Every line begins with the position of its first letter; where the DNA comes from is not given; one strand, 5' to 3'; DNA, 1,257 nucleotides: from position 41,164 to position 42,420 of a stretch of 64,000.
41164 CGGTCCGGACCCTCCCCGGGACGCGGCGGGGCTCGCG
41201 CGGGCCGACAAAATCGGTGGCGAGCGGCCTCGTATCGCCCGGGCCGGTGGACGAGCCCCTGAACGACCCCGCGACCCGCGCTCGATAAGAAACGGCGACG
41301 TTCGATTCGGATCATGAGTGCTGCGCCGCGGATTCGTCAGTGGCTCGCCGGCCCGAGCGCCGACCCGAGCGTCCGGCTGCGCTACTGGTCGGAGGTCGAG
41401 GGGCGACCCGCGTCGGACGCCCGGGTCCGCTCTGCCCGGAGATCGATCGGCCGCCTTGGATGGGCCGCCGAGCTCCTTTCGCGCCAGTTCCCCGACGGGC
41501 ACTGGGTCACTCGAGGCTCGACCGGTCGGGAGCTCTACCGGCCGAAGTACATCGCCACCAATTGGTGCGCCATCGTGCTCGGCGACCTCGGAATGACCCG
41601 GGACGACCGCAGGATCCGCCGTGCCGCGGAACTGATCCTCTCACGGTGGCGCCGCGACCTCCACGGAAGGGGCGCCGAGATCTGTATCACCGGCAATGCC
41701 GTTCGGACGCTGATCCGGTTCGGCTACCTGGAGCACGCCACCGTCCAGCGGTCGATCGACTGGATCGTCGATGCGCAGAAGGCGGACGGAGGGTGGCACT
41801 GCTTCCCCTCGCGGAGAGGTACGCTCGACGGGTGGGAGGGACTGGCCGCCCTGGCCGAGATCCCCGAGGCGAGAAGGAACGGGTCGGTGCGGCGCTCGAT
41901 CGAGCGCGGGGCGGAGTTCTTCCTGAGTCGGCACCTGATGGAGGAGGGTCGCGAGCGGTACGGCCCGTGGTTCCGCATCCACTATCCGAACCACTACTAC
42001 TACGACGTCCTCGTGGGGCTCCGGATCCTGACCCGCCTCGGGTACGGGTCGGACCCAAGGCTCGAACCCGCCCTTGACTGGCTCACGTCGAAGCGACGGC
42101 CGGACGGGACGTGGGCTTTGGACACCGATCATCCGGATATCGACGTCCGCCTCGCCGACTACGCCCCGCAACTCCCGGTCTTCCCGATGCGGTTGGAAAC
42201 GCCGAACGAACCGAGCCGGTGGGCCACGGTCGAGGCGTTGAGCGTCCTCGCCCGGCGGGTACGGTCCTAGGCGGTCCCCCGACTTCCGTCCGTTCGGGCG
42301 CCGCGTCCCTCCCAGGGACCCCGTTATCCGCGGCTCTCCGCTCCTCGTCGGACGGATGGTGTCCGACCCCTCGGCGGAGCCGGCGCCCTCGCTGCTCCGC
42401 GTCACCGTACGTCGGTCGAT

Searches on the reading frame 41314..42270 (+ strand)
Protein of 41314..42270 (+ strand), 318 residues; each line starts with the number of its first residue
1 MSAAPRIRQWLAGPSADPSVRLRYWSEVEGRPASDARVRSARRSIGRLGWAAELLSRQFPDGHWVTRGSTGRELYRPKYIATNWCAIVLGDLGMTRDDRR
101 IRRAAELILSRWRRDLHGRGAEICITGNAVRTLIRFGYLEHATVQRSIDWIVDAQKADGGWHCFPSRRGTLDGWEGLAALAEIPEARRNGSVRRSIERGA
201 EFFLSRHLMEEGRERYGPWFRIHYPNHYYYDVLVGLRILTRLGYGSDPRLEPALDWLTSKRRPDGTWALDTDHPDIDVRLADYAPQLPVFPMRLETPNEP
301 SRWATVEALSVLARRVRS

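Call 7: search_protein_families(library=pfam, proteins=[window:41314-42270:+], max_evalue=0.01)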
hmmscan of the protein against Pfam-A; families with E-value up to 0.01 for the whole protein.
window:41314-42270:+ (318 aa): 2 families
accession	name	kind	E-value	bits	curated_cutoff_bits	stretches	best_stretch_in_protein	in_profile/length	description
PF13243.12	SQHop_cyclase_C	-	8.7e-10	38.6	26.1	1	85-161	145-226/319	Squalene-hopene cyclase C-terminal domain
PF13249.12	SQHop_cyclase_N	-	1.3e-05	25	26.2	0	138-171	41-74/291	Squalene-hopene cyclase N-terminal domain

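Call 24: find_encoding_contigs(protein=window:41314-42270:+, flank=10000, max_places=10)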
Protein window:41314-42270:+ (318 aa): 2 contigs read that carry it; 2 places shown.
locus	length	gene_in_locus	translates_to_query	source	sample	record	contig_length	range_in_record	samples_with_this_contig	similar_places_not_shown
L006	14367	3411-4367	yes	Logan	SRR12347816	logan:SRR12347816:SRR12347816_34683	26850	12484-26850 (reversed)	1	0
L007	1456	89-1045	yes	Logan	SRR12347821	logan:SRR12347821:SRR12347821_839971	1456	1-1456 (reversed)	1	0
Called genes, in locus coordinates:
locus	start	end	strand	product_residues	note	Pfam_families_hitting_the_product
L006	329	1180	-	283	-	-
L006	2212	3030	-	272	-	PF01209:Ubie_methyltran, PF13489:Methyltransf_23, PF01135:PCMT (weak), PF13847:Methyltransf_31, PF08241:Methyltransf_11, PF08242:Methyltransf_12, PF13649:Methyltransf_25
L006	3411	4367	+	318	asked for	PF13249:SQHop_cyclase_N (faint), PF13243:SQHop_cyclase_C (faint)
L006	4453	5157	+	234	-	-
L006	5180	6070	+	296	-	PF00005:ABC_tran, PF02463:SMC_N (faint), PF13304:AAA_21 (weak)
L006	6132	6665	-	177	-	PF03352:Adenine_glyco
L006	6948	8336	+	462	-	-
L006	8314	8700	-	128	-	-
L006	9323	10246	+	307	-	-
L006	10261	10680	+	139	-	-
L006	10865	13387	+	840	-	PF05317:Thermopsin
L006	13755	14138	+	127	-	-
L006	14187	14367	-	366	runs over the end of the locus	-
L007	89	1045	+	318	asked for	PF13249:SQHop_cyclase_N (faint), PF13243:SQHop_cyclase_C (faint)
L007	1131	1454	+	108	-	?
